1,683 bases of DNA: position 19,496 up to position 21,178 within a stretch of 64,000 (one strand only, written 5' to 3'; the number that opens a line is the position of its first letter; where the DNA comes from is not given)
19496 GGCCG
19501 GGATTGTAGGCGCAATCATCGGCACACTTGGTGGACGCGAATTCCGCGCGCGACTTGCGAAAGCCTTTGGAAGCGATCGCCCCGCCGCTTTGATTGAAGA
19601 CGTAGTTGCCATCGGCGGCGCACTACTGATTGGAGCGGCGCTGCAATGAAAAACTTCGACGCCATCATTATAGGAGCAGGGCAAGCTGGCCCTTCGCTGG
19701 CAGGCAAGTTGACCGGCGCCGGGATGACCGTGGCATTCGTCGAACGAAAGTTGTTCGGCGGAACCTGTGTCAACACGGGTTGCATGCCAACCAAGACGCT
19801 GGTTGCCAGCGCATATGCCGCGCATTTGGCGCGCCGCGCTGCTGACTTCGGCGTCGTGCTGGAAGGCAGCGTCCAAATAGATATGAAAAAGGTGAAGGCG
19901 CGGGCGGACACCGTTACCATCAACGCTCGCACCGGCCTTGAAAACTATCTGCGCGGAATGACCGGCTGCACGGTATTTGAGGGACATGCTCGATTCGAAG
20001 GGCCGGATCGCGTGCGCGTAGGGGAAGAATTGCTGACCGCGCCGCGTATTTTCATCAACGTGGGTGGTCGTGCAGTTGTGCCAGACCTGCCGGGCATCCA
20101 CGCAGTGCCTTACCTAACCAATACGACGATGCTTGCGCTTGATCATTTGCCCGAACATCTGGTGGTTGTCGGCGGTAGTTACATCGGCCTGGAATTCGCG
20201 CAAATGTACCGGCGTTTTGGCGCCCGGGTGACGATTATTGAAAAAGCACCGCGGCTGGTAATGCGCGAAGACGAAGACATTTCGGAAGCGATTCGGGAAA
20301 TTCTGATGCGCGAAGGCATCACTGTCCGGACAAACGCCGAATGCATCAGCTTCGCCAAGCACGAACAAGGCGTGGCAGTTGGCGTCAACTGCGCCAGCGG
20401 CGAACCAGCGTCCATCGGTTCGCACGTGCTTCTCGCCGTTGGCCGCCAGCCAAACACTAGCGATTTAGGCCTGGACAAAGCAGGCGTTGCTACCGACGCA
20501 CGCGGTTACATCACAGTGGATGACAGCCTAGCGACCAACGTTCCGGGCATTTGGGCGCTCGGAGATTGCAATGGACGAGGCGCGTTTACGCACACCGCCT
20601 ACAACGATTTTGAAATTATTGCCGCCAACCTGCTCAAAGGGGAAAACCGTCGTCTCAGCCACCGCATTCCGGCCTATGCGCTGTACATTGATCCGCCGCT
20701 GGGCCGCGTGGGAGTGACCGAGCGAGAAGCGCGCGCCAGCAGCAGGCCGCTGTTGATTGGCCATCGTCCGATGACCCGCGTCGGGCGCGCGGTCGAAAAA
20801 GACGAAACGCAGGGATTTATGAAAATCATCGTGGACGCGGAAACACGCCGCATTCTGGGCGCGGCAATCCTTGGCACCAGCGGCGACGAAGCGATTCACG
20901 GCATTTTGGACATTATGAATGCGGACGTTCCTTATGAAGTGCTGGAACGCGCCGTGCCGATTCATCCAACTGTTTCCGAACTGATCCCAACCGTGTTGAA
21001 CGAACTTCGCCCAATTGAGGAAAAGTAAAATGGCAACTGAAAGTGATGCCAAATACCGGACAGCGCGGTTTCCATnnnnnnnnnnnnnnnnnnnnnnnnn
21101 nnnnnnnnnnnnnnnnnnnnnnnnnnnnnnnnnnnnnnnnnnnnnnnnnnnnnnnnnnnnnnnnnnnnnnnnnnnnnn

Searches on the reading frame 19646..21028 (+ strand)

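Call 14: search_protein_families(library=ncbifam, proteins=[window:19646-21028:+], max_evalue=0.01)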
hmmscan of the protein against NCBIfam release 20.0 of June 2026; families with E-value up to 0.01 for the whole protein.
window:19646-21028:+ (460 aa): 71 families (the best 25 are shown)
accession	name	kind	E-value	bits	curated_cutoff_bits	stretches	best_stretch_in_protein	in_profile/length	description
NF004992.0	PRK06370.1-4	equivalog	1.1e-248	825.1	629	1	2-457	3-458/459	FAD-containing oxidoreductase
NF004990.0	PRK06370.1-1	equivalog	1.6e-228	759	842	1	2-457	3-458/459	FAD-containing oxidoreductase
TIGR01350.1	lipoamide_DH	equivalog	2.8e-105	352.7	408.8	1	3-451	1-451/461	dihydrolipoyl dehydrogenase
NF040477.1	chlor_oxi_RclA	equivalog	3.5e-102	342.3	740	1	1-447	1-433/441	reactive chlorine resistance oxidoreductase RclA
NF004991.0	PRK06370.1-3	subfamily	2.5e-99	333.1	620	1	3-450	35-483/509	FAD-containing oxidoreductase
NF004947.0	PRK06292.2-5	equivalog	3.7e-99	332.8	592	1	1-458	1-462/474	dihydrolipoyl dehydrogenase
TIGR02053.1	MerA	equivalog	4.2e-94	316.1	454.45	1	5-446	2-445/465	mercury(II) reductase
NF041853.1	hythiocyan_redase_MerA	equivalog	1.6e-90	304.1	650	1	1-447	1-434/440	hypothiocyanous acid reductase MerA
NF005884.0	PRK07846.1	equivalog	1.4e-86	290.9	501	1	1-453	1-450/454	mycothione reductase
NF005572.0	PRK07251.1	equivalog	1.1e-84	284.7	537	1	1-450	1-435/438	FAD-containing oxidoreductase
NF004776.0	PRK06116.1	equivalog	1.6e-84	284.5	480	1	1-447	2-446/450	glutathione-disulfide reductase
NF004946.0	PRK06292.2-4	subfamily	1.1e-80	271.8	634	1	1-453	1-469/487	dihydrolipoyl dehydrogenase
TIGR03452.1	mycothione_red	equivalog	2.3e-78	264.1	635.65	1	3-451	2-449/452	mycothione reductase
TIGR01424.1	gluta_reduc_2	equivalog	4e-76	256.4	606.05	1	3-447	2-442/446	glutathione-disulfide reductase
NF004945.0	PRK06292.2-3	equivalog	4.6e-75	253.3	494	1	1-447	1-445/457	dihydrolipoyl dehydrogenase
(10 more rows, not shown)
